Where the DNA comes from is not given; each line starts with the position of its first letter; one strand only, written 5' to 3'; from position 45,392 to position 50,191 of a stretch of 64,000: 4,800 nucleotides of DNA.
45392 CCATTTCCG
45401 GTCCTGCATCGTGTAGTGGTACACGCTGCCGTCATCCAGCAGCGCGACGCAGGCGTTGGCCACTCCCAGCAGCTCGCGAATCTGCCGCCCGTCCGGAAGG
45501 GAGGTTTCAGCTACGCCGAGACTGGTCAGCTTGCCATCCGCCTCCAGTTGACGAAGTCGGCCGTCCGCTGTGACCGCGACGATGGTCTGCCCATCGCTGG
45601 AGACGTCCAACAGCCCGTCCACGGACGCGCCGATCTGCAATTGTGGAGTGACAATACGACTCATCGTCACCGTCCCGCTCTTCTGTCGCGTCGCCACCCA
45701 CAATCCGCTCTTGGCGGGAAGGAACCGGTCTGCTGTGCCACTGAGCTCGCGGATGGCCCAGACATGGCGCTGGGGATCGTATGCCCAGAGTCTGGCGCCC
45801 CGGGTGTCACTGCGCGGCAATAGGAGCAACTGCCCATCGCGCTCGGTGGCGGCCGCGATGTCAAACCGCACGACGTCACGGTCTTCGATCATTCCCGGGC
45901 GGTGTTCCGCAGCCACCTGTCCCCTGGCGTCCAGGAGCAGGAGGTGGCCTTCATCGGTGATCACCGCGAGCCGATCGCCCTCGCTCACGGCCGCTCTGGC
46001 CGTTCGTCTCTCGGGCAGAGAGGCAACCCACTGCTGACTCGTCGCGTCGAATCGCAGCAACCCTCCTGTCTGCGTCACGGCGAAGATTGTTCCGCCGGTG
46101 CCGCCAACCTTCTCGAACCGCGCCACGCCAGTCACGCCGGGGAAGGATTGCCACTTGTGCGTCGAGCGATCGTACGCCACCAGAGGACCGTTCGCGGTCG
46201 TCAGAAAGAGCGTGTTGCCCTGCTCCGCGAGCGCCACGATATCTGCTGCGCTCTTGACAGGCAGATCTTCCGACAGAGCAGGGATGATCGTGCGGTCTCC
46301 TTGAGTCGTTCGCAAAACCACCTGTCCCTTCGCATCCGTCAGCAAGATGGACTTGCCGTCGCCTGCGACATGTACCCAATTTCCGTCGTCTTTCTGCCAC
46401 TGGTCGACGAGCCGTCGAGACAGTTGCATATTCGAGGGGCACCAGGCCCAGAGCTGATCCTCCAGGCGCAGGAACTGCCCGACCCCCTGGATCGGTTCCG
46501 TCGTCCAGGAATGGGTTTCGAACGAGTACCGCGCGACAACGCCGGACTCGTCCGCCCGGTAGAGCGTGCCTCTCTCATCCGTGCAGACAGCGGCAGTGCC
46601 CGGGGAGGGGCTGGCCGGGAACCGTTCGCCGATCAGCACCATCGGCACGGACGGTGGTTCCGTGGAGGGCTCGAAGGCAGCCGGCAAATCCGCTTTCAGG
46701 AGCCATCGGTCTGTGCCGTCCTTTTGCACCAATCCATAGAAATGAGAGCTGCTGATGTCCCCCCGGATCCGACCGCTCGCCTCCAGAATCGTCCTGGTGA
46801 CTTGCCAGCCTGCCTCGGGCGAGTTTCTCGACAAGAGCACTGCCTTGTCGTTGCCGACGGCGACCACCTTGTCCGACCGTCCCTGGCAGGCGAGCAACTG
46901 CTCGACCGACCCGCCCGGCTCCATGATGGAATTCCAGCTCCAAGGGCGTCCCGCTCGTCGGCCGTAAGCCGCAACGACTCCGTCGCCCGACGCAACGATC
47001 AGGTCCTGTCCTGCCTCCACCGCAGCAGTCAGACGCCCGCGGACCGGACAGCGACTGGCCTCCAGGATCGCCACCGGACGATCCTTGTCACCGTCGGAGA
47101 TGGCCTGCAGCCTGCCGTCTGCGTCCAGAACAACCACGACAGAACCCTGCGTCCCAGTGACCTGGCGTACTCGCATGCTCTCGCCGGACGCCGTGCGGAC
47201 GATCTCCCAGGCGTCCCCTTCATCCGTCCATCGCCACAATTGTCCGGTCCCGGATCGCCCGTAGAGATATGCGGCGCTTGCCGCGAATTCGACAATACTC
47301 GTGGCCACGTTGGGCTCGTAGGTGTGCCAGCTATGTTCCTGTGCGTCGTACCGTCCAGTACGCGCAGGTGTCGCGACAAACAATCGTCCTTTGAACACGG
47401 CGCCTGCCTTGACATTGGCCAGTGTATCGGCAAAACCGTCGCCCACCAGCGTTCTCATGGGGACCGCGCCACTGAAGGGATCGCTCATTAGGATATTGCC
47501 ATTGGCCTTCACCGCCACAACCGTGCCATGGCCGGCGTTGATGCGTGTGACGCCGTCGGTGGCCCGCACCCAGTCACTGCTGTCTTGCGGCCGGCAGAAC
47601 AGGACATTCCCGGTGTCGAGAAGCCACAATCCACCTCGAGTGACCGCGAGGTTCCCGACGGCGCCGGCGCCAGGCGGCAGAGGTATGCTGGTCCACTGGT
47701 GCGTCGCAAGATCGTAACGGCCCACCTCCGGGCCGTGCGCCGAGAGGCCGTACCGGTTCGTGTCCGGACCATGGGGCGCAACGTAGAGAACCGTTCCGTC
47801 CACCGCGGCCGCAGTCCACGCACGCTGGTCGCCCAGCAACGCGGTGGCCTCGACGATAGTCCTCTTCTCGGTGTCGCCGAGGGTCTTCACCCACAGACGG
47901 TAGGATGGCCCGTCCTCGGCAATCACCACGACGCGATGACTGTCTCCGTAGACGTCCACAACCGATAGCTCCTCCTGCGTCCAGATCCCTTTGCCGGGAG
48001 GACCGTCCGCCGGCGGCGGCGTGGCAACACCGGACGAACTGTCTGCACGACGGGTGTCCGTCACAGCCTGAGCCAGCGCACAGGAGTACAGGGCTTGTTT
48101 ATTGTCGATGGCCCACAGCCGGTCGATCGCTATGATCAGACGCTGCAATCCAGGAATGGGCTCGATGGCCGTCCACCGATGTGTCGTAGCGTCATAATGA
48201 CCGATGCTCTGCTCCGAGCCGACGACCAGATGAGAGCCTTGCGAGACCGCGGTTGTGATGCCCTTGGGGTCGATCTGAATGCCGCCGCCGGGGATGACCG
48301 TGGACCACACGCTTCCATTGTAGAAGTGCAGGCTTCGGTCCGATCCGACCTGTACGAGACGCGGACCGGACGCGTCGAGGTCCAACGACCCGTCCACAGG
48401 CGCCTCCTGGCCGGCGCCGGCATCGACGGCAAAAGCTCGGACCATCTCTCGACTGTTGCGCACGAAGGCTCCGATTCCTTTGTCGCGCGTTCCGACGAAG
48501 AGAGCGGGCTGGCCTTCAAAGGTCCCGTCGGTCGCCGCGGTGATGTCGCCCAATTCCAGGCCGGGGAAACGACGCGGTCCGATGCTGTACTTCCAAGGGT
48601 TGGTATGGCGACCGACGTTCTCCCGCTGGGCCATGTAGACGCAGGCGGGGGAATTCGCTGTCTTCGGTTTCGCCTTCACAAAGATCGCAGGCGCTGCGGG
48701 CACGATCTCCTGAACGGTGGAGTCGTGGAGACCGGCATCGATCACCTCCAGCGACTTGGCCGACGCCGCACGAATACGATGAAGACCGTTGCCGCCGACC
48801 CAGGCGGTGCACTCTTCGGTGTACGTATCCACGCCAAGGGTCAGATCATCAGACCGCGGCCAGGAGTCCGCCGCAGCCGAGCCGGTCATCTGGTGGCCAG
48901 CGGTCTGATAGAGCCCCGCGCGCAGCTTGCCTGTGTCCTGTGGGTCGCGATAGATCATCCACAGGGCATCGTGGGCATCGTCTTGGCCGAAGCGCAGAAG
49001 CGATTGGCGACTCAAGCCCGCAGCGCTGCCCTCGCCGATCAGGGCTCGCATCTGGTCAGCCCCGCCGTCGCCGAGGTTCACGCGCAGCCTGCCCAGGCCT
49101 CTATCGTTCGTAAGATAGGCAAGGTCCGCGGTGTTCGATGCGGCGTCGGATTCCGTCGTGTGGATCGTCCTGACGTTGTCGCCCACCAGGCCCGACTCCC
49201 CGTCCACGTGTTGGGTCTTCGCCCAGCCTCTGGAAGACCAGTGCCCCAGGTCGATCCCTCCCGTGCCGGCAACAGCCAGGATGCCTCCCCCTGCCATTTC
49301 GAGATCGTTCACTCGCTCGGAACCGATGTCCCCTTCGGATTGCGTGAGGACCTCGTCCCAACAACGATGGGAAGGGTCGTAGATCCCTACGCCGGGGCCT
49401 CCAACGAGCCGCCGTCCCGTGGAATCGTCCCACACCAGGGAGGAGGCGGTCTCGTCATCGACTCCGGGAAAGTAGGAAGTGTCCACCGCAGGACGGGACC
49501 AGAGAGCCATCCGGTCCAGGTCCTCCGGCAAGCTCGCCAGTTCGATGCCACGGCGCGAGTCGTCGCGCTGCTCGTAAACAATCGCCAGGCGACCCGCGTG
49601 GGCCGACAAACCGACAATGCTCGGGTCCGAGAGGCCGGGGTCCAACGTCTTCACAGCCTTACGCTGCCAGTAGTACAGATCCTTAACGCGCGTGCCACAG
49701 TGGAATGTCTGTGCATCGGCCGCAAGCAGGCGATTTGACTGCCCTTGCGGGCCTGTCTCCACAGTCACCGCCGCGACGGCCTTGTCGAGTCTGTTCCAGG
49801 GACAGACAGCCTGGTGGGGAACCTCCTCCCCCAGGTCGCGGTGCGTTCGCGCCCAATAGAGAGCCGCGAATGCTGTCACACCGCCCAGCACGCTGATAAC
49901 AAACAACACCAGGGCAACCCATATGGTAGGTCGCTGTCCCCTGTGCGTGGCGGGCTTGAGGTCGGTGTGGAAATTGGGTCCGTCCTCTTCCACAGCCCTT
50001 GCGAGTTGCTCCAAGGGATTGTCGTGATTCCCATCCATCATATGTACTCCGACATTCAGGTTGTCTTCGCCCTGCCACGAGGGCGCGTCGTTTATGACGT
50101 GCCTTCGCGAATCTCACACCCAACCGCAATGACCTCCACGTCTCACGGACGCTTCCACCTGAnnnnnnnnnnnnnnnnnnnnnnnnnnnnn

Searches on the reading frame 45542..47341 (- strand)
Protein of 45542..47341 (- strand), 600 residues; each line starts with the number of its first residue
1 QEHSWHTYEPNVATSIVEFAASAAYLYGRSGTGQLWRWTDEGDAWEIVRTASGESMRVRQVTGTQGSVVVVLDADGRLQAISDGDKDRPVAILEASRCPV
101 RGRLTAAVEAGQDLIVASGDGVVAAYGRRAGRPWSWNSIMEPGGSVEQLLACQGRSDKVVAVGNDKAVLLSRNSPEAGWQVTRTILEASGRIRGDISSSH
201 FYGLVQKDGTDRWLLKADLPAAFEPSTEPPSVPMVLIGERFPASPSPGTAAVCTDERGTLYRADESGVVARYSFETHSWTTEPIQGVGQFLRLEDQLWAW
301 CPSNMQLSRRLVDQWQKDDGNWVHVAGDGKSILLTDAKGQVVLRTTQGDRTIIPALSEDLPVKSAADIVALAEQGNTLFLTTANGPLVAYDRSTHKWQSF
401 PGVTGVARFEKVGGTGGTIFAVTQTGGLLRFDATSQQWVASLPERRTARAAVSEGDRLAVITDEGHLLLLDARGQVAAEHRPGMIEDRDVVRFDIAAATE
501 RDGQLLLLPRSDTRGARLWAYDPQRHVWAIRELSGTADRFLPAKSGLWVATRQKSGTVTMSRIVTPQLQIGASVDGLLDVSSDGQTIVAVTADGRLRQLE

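Call 39: search_protein_families(library=pfam, proteins=[window:45542-47341:-], max_evalue=5)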
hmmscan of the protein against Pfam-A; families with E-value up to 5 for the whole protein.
window:45542-47341:- (600 aa): 6 families
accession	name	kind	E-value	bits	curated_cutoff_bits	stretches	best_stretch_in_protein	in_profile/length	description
PF20082.4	DUF6476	-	0.0026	18.1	24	1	441-476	48-84/91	Family of unknown function (DUF6476)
PF21003.3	NucS_N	-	0.0047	17.3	23.9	1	97-138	12-53/100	Endonuclease NucS N-terminal PH-like domain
PF23389.1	Beta-prop_WDR19_1st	-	0.042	13.3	27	0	360-397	78-115/325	WDR19 first beta-propeller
PF14200.12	RicinB_lectin_2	-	0.11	13.6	25.6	1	32-67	48-84/89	Ricin-type beta-trefoil lectin domain-like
PF23016.2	RsmI_C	-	0.19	12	27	1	355-370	13-28/46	RsmI C-terminal HTH domain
PF01344.31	Kelch_1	-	1.7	8.7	20.1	0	271-283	31-43/46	Kelch motif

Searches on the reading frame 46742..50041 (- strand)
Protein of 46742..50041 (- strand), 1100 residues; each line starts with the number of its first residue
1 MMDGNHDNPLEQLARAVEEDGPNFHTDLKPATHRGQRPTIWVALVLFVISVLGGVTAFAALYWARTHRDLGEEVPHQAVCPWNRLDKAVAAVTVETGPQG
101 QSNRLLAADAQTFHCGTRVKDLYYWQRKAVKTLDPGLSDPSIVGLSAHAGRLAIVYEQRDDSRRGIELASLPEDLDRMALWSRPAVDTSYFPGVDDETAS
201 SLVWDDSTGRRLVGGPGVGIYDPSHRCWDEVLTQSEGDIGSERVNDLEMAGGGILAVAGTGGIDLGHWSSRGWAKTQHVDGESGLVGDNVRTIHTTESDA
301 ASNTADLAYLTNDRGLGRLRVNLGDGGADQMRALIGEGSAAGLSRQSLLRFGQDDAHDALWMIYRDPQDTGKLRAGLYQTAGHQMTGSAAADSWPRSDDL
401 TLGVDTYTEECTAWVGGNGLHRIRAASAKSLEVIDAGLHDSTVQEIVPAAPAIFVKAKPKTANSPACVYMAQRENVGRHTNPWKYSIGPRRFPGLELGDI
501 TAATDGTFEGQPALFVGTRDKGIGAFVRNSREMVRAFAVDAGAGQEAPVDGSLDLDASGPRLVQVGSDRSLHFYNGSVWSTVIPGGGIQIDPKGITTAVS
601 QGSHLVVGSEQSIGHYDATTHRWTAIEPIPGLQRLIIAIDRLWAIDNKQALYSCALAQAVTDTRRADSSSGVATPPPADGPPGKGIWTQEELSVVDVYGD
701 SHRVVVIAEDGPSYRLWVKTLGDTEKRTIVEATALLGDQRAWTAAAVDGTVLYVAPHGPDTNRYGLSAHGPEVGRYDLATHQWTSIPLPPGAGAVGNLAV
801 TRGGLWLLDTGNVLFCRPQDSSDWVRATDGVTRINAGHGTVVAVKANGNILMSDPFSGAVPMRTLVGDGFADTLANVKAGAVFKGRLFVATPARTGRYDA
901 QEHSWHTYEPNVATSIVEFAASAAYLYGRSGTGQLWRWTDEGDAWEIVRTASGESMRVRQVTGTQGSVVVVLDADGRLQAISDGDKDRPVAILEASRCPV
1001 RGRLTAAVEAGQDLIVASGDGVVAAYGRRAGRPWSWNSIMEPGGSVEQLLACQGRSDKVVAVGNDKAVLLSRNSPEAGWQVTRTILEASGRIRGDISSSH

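Call 64: find_related_loci(query=A5, collection=genome_contigs, flank=10000)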
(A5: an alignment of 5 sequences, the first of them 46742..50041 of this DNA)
Query A5 (1100 aa) in genome_contigs; peptide patterns used: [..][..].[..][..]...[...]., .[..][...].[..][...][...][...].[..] (x = any residue, [..] = any of these).
123 stretches matched a pattern, but none encodes a relative of the query by tblastn (E <= 1e-3).

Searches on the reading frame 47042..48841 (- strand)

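Call 39: search_protein_families(library=pfam, proteins=[window:47042-48841:-], max_evalue=5)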
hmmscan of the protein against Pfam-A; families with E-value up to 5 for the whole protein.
window:47042-48841:- (600 aa): 2 families
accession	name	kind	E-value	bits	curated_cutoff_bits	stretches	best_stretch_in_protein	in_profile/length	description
PF19193.6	Tectonin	-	7.7e-05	22.7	30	1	378-452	24-92/216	Tectonin domain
PF07646.21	Kelch_2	-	0.091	13.2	21.3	0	373-390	31-48/48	Kelch motif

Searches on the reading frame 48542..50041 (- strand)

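Call 39: search_protein_families(library=pfam, proteins=[window:48542-50041:-], max_evalue=5)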
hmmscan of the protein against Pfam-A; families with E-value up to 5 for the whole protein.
window:48542-50041:- (500 aa): 1 family
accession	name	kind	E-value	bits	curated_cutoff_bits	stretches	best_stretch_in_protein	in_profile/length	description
PF11239.13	DUF3040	-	0.0034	18.1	24.7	1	9-57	10-62/84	Protein of unknown function (DUF3040)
